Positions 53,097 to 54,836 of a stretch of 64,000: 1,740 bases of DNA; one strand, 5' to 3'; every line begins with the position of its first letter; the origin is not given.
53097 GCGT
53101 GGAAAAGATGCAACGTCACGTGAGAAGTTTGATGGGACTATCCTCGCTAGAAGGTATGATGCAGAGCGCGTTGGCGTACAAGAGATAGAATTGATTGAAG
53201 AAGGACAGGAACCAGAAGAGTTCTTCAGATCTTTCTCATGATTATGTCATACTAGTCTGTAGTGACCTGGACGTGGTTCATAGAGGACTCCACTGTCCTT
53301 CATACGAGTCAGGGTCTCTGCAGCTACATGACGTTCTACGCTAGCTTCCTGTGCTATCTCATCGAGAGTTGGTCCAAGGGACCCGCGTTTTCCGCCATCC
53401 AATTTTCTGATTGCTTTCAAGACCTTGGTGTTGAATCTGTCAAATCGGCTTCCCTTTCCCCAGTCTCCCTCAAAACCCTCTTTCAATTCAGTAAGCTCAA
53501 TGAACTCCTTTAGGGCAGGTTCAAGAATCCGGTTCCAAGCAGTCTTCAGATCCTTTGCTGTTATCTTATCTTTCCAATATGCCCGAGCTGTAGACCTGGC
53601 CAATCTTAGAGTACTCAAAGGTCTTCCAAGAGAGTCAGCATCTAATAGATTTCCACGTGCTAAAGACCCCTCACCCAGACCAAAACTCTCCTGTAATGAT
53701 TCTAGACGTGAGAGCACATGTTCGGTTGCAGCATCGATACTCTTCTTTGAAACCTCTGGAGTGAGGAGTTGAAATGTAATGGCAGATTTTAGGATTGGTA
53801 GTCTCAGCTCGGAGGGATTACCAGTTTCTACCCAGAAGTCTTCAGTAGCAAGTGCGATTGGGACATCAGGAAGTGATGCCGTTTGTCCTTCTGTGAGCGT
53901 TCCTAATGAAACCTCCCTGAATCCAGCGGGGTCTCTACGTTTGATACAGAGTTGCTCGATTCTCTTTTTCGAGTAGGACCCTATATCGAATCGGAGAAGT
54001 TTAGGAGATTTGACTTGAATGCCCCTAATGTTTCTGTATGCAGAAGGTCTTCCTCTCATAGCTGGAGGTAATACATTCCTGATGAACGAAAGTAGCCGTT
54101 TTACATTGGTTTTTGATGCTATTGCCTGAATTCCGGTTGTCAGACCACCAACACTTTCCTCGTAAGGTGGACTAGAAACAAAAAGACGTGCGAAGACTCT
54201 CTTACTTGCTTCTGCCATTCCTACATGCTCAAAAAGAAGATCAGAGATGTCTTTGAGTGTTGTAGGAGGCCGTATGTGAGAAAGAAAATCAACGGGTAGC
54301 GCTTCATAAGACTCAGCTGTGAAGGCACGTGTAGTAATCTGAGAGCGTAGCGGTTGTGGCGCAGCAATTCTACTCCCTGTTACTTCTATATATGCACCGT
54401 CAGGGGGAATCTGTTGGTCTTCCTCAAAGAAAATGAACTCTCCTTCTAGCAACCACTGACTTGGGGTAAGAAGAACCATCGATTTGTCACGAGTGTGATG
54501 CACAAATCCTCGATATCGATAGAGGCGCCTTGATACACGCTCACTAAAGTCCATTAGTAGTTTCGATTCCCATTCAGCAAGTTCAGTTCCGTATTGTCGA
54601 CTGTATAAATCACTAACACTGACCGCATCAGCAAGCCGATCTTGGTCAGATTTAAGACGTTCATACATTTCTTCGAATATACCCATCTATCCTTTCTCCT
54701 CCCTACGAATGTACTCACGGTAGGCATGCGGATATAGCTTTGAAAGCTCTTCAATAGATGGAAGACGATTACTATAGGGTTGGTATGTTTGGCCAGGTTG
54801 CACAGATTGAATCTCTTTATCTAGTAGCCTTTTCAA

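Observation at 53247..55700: DNA methyltransferase translationally coupled to an unrecognisable 479-aa winged-helix protein (candidate novel R-M-like or epigenetic module)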

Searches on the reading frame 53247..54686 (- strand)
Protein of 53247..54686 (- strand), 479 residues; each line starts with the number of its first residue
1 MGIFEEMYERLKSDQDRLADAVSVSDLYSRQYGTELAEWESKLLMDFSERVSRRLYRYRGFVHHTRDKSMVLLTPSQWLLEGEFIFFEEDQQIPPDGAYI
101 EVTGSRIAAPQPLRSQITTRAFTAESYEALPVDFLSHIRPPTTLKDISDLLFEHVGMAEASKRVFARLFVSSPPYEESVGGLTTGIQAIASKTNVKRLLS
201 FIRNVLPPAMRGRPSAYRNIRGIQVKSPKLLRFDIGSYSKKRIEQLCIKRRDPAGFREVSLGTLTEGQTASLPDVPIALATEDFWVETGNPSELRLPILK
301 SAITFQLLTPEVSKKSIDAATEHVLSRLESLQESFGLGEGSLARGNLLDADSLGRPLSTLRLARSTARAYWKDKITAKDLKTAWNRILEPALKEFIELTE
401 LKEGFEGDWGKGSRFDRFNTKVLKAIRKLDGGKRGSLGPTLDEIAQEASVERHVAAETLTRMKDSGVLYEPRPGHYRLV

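Call 3: search_protein_families(library=pfam, proteins=[window:53247-54686:-], max_evalue=0.1)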
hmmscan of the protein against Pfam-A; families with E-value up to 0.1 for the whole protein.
window:53247-54686:- (479 aa): 2 families
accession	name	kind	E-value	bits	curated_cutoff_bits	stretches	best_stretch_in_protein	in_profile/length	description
PF12277.13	DUF3618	-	0.008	16.8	24.9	0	434-455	15-36/47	Protein of unknown function (DUF3618)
PF13338.12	AbiEi_4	-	0.027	15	25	1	442-479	17-49/49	Transcriptional regulator, AbiEi antitoxin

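Call 4: search_protein_families(library=ncbifam, proteins=[window:53247-54686:-], max_evalue=0.1)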
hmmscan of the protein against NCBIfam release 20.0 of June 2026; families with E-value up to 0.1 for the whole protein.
window:53247-54686:- (479 aa): 1 family
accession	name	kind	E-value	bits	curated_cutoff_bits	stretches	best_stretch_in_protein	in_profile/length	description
NF040949.1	minchrom_main_MCM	domain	0.065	11.4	940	1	360-478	561-681/682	minichromosome maintenance protein MCM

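Call 5: find_homologous_proteins(query=window:53247-54686:-)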
Query window:53247-54686:- (479 aa): 221 proteins with E <= 0.001 among 8000 candidates; the best 120 are listed.
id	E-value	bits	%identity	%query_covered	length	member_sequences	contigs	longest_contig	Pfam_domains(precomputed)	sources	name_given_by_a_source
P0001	0.0e+0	1063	100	100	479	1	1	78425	-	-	-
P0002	0.0e+0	1057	100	99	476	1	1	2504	-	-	-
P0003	0.0e+0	1049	100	99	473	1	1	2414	-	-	-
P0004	0.0e+0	1036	99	99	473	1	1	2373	-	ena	-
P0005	6.8e-290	979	91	100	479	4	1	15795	-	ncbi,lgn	ncbi:MAG: hypothetical protein ACFFDM_02015 [Candidatus Thorarchaeota archaeon]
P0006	2.3e-276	935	86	100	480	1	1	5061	-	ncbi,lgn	ncbi:MAG: hypothetical protein ACFFEE_07415 [Candidatus Thorarchaeota archaeon]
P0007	2.6e-274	928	86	100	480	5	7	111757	-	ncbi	ncbi:MAG: hypothetical protein ACW98U_09615 [Candidatus Thorarchaeota archaeon]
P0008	2.7e-274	928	86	100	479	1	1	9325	-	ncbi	-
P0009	3.8e-274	927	86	100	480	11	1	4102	-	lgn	-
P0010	7.9e-274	926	85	100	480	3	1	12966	-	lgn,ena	-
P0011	2.4e-272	922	86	100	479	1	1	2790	-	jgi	jgi:hypothetical protein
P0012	2.7e-272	921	85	100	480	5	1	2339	-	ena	-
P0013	5.8e-272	920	85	100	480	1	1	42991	-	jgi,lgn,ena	-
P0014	2.4e-271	918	86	100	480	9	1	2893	-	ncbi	-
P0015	3.1e-269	911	84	100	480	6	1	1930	-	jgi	jgi:hypothetical protein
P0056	5.9e-215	732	68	99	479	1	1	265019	-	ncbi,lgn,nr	ncbi:MAG: hypothetical protein JW779_07985 [Candidatus Thorarchaeota archaeon]|nr:hypothetical prote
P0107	1.4e-194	665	62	99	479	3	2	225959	-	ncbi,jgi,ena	ncbi:MAG: hypothetical protein RTU09_01770 [Candidatus Thorarchaeota archaeon]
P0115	2.3e-192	658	61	99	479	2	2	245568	-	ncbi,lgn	-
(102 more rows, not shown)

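Call 6: search_protein_families(library=padloc, proteins=[window:53247-54686:-], max_evalue=0.1)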
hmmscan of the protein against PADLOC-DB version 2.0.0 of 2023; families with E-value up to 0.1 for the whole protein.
window:53247-54686:- (479 aa): 0 families

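Call 7: search_solved_structures(query=window:53247-54686:-, max_evalue=10, show_alignments=3)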
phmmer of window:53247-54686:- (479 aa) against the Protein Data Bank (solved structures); distinct sequences matched with E-value up to 10: 3.
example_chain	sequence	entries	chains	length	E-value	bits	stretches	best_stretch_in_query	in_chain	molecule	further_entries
8x7t_D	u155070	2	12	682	0.052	15.5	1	358-479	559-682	mini-chromosome maintenance complex 3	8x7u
2m45_A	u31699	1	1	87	0.4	12.6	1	441-478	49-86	Minichromosome maintenance protein MCM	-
2js5_A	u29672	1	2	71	1.3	10.9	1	375-403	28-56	Uncharacterized protein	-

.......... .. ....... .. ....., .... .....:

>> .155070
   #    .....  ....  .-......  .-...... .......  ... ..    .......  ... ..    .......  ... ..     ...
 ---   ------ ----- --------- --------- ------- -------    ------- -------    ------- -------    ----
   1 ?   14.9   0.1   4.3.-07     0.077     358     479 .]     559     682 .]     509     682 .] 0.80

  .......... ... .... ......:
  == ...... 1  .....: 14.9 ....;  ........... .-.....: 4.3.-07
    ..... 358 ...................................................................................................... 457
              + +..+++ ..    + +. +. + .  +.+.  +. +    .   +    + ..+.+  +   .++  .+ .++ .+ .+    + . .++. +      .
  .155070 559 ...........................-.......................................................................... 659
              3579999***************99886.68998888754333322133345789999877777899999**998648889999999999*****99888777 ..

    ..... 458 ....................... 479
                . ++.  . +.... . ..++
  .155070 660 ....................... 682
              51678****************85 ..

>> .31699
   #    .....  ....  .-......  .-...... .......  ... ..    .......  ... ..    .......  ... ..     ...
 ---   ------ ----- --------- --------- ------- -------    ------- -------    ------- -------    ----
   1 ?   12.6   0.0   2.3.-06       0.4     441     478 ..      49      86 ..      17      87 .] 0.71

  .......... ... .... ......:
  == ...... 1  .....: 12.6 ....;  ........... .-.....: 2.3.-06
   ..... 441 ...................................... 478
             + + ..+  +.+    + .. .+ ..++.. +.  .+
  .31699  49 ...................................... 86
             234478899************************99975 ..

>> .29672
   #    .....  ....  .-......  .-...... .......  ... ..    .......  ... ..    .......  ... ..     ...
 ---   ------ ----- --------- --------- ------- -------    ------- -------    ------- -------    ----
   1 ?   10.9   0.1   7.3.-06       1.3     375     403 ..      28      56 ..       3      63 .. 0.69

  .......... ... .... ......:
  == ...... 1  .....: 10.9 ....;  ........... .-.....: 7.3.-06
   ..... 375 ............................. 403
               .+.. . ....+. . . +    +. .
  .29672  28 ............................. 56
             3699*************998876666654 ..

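Call 11: search_solved_structures(query=A1, max_evalue=10, show_alignments=4)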
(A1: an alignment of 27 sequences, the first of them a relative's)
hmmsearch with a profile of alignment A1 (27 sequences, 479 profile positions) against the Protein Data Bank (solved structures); distinct sequences matched with E-value up to 10: 5.
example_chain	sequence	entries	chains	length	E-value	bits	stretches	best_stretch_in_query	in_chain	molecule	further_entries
8x7t_D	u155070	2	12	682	7.7e-05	24.8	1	359-479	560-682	mini-chromosome maintenance complex 3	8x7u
2m45_A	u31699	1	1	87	0.009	18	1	421-478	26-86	Minichromosome maintenance protein MCM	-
4fdg_B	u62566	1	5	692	0.2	13.5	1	419-478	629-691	Minichromosome maintenance protein MCM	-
7qep_N4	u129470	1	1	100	0.3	13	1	195-273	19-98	Similarity to 60S RIBOSOMAL PROTEIN L24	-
3qth_A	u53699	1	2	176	2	10.2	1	235-275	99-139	Uncharacterized protein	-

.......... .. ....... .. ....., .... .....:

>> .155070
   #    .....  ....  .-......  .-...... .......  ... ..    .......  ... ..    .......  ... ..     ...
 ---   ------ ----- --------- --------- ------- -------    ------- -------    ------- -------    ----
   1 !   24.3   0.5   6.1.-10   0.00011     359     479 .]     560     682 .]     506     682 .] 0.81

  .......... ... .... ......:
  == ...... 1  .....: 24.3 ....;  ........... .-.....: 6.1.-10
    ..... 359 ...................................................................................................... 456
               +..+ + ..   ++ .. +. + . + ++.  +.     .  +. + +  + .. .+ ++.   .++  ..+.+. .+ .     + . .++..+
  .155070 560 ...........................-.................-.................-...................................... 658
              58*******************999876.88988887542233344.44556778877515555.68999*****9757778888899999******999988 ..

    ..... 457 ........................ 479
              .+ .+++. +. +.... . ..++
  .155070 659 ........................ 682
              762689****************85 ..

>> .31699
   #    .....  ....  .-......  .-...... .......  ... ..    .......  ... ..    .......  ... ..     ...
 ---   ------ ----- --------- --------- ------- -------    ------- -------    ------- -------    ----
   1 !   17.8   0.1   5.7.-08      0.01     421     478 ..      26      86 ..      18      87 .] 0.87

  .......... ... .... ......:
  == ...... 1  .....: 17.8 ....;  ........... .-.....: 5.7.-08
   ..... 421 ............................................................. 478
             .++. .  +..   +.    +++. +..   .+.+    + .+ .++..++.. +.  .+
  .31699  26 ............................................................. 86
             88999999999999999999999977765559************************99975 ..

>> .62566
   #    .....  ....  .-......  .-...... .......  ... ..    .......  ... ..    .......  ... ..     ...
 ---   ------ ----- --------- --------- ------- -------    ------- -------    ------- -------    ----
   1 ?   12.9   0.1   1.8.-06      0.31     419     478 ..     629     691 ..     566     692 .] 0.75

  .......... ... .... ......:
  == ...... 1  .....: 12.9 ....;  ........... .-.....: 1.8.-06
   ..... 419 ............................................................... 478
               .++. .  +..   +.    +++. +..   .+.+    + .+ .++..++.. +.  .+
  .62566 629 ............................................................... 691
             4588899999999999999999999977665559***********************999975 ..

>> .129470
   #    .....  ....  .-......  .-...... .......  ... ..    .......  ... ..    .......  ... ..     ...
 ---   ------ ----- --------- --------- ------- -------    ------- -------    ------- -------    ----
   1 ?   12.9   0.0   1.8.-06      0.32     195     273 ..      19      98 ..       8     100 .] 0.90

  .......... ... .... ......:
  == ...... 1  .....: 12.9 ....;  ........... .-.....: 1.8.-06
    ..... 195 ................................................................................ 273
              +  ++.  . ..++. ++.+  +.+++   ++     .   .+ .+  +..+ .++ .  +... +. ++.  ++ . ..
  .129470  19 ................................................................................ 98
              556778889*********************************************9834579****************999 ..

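Call 12: find_encoding_contigs(protein=P0115, flank=8000, max_places=2)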
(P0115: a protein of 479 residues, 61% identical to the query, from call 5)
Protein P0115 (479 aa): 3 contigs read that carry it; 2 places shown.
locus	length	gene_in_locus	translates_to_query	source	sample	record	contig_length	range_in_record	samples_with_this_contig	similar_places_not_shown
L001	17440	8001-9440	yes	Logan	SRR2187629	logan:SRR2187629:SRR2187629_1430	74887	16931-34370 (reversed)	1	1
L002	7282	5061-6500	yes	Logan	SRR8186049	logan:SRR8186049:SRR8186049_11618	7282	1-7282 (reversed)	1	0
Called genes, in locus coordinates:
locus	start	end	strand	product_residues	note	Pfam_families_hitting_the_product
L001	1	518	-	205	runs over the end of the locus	PF00626:Gelsolin, PF25480:DUF7904 (faint), PF00626:Gelsolin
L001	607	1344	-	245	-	-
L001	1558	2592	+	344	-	PF00989:PAS, PF13188:PAS_8, PF08448:PAS_4, PF13426:PAS_9, PF24820:Diguanyl_cycl_sensor (weak), PF02518:HATPase_c (weak)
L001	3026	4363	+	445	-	PF01936:NYN, PF12872:OST-HTH (faint)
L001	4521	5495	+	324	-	PF13673:Acetyltransf_10 (faint), PF00583:Acetyltransf_1, PF13508:Acetyltransf_7, PF08445:FR47 (weak)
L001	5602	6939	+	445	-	PF01936:NYN, PF18475:PIN7 (weak)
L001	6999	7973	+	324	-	PF01555:N6_N4_Mtase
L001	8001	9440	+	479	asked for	-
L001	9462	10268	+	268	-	PF01149:Fapy_DNA_glyco, PF06831:H2TH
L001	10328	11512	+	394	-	PF04389:Peptidase_M28 (faint), PF01546:Peptidase_M20, PF07687:M20_dimer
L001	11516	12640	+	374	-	PF00296:Bac_luciferase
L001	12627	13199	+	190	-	PF01725:Ham1p_like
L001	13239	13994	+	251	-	PF01978:TrmB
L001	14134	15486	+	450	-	PF13412:HTH_24 (faint)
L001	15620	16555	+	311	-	PF23023:Anti-Pycsar_Apyc1, PF00753:Lactamase_B, PF12706:Lactamase_B_2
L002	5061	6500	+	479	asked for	-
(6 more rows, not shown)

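Call 13: find_encoding_contigs(protein=P0056, flank=8000, max_places=2)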
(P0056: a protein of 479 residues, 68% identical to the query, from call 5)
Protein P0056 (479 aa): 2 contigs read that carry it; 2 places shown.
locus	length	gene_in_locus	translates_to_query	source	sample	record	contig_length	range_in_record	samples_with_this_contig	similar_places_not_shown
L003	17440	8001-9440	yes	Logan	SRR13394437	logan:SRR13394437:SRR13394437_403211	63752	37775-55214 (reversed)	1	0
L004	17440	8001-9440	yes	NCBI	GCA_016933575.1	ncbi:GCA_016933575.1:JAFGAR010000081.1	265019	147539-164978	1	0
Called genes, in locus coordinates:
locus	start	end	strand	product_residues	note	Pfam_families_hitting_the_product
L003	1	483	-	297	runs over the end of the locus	-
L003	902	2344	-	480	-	PF01546:Peptidase_M20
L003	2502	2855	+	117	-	-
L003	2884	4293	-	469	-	PF00989:PAS, PF08448:PAS_4, PF13426:PAS_9, PF00989:PAS, PF08448:PAS_4, PF13188:PAS_8, PF13426:PAS_9, PF08447:PAS_3, +5 more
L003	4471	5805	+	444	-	PF01936:NYN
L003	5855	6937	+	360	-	PF12797:Fer4_2 (faint), PF00037:Fer4 (weak), PF12838:Fer4_7 (weak), PF13237:Fer4_10 (weak), PF14697:Fer4_21 (weak), PF00037:Fer4, PF12837:Fer4_6 (weak)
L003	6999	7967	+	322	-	PF01555:N6_N4_Mtase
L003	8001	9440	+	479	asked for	-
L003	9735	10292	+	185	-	-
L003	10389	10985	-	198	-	PF00626:Gelsolin, PF25480:DUF7904 (faint), PF00626:Gelsolin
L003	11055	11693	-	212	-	-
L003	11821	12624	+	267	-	PF01149:Fapy_DNA_glyco, PF06831:H2TH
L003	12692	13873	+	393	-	PF01546:Peptidase_M20, PF07687:M20_dimer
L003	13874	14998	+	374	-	PF00296:Bac_luciferase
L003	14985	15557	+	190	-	PF01725:Ham1p_like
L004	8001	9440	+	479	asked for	-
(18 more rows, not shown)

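Call 14: find_encoding_contigs(protein=P0107, flank=8000, max_places=2)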
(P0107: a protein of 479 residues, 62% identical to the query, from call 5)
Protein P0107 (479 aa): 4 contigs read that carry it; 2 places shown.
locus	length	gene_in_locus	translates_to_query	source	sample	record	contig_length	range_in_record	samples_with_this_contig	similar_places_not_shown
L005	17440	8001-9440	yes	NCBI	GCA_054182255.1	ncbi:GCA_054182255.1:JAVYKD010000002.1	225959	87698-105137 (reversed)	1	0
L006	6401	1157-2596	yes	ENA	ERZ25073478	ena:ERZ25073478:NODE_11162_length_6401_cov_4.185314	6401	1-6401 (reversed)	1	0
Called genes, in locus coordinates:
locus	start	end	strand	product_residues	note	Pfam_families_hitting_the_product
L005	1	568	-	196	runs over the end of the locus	PF14622:Ribonucleas_3_3, PF00636:Ribonuclease_3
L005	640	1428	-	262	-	-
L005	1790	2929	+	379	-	PF00022:Actin, PF06723:MreB_Mbl (faint)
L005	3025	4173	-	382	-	-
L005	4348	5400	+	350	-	PF00583:Acetyltransf_1 (weak), PF13673:Acetyltransf_10 (faint), PF13508:Acetyltransf_7 (weak), PF00583:Acetyltransf_1, PF13508:Acetyltransf_7, PF08445:FR47 (weak)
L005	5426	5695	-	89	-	-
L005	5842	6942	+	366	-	PF00037:Fer4 (weak), PF13187:Fer4_9 (weak), PF13237:Fer4_10 (weak), PF14697:Fer4_21 (weak), PF00037:Fer4, PF12837:Fer4_6, PF12838:Fer4_7 (weak)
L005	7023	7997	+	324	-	PF01555:N6_N4_Mtase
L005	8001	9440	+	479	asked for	-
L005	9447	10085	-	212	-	PF00626:Gelsolin, PF25480:DUF7904 (faint), PF00626:Gelsolin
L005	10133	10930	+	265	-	PF01149:Fapy_DNA_glyco, PF06831:H2TH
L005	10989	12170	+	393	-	PF01546:Peptidase_M20, PF07687:M20_dimer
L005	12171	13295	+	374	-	PF00296:Bac_luciferase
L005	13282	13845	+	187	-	PF01725:Ham1p_like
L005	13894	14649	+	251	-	PF01978:TrmB, PF11495:TrmB_EBD_N (faint)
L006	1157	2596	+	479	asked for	-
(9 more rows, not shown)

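Call 20: search_protein_representatives(alignment_id=A1)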
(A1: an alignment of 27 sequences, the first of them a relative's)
Query: 27 sequences, 479 profile positions. Proteins with E-value up to 0.001 (for the whole library): 66; up to 1e-10: 32; up to 1e-30: 8. The best 66 are listed.
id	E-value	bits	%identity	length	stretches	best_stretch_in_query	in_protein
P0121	5.3e-236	800.4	-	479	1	1-479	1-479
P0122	5.2e-152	523.4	-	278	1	202-479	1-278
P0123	2.6e-101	356.2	-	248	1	1-248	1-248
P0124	4.0e-84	299.5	-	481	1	14-477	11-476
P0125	1.5e-78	281.1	-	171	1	310-479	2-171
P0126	2.5e-52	194.6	-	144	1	1-132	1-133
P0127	2.4e-44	168.3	-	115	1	391-479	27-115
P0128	3.8e-31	124.8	-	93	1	413-479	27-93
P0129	3.1e-25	105.3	-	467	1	35-444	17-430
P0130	6.6e-22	94.3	-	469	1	22-388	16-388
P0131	9.8e-22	93.8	-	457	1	26-479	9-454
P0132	5.9e-21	91.2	-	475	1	26-398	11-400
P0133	1.5e-20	89.9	-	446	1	44-478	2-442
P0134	2.1e-20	89.4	-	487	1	26-385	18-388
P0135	1.3e-19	86.7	-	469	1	35-412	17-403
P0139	1.0e-17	80.5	-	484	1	28-474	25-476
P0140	3.4e-16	75.5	-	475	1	24-389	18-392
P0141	7.0e-15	71.2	-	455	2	346-479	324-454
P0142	7.3e-15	71.1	-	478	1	27-389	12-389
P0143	1.3e-14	70.2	-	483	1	27-478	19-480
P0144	8.7e-14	67.5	-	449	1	43-479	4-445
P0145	8.8e-14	67.5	-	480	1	44-479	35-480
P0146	7.9e-12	61.1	-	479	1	34-384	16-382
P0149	1.8e-11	59.9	-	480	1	25-385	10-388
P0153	1.3e-10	57.1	-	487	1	26-383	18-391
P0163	9.7e-08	47.6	-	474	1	26-478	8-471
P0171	1.2e-06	44.0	-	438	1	219-479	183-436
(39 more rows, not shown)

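Call 21: predict_structure(alignment_id=A1)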
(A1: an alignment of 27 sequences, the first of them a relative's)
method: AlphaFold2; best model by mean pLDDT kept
length: 479 residues; sequences in the alignment: 27
mean_pLDDT: 52.1   pTM: 0.32
mean pLDDT of the five models: 52.1, 49.7, 47.1, 46.9, 45.9
residues with pLDDT >= 90: 0; 70-90: 121; 50-70: 108; < 50: 250
segments of 3 or more residues with pLDDT < 50: 1-4, 12-33, 46-52, 156-214, 229-239, 249-322, 340-392, 409-411
pLDDT, mean of each block of 10 residues (from residue 1): 49 37 40 49 52 68 80 74 82 80 74 55 82 58 52 45 34 31 27 38 36 56 64 37 50 36 35 28 31 29 23 37 54 55 34 28 23 37 44 52 57 53 82 80 86 82 81 84
secondary structure, 60 per line:
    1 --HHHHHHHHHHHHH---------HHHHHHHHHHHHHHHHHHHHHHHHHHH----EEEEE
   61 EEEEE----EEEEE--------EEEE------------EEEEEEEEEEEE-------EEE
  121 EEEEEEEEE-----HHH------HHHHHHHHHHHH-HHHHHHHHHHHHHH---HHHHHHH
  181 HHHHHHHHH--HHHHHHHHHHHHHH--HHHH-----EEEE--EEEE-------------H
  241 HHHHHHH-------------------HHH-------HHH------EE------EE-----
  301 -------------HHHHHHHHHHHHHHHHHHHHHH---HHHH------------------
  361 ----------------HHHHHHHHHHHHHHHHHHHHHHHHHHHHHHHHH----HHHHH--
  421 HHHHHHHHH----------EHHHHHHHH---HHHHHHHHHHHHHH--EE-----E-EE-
elements in order: H3-15 H25-51 E56-65 E70-74 E83-86 E99-110 E118-129 H144-155 H157-170 H174-189 H192-205 H208-211 E217-220 E223-226 H240-247 H314-335 H339-342 H377-409 H414-418 H421-429 H441-448 H452-465
